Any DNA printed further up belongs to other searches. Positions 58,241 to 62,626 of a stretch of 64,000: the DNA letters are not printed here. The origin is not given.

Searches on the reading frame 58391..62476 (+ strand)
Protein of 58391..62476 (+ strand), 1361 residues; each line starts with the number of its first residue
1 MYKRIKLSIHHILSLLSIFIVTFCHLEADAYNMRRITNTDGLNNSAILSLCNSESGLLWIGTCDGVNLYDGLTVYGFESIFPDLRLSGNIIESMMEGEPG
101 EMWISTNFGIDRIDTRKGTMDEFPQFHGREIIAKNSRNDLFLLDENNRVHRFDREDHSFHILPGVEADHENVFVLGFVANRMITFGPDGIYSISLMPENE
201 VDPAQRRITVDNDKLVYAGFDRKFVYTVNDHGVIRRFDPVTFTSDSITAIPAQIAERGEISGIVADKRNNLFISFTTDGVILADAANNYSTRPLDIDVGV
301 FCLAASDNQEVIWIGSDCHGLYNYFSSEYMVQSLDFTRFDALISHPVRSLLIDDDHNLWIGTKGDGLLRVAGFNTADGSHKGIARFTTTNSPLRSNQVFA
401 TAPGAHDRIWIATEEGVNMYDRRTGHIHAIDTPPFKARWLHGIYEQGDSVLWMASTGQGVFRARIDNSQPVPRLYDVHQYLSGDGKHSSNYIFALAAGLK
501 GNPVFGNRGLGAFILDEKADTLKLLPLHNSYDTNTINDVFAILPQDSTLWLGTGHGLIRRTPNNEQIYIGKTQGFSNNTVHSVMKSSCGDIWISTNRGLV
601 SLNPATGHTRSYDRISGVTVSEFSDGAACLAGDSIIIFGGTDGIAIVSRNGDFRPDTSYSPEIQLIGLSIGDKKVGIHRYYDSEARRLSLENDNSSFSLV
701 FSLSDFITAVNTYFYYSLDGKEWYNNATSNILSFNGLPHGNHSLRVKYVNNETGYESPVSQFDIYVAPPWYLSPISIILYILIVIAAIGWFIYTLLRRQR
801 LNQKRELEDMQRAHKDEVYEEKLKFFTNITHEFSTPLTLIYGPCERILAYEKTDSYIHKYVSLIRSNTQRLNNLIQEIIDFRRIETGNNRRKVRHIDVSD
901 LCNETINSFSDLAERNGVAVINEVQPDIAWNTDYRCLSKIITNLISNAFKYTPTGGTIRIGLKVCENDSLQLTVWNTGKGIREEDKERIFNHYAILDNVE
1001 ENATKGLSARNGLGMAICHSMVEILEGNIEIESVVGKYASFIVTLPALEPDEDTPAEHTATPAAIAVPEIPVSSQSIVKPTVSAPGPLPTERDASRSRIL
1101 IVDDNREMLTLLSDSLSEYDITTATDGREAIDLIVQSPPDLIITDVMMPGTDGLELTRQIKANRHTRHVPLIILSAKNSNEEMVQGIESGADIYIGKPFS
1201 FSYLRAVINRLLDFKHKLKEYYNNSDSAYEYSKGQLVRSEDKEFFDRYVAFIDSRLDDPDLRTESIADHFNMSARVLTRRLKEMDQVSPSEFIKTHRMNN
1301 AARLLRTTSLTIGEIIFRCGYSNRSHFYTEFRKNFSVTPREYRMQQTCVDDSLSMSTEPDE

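Call 9: search_protein_families(library=pfam, proteins=[window:58391-62476:+], max_evalue=0.001)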
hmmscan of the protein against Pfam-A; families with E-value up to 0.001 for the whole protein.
window:58391-62476:+ (1361 aa): 6 families
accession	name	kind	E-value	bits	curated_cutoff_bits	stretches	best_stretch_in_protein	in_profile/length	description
PF00072.30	Response_reg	-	1.4e-25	90.1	30.2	1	1099-1208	1-110/111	Response regulator receiver domain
PF12833.13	HTH_18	-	4.3e-22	78.6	33.6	1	1266-1344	1-79/80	Helix-turn-helix domain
PF07494.17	Reg_prop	-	3.1e-20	70.1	20.4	0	342-363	2-23/24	Two component regulator propeller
PF02518.31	HATPase_c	-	6.8e-20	72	26.4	1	933-1047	2-109/111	Histidine kinase-, DNA gyrase B-, and HSP90-like ATPase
PF00165.29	HTH_AraC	-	1.1e-14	54.6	26.6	1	1305-1343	1-41/42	Bacterial regulatory helix-turn-helix proteins, AraC family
PF00512.31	HisKA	-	1.2e-11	44.9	26.9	1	822-887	2-66/66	His Kinase A (phospho-acceptor) domain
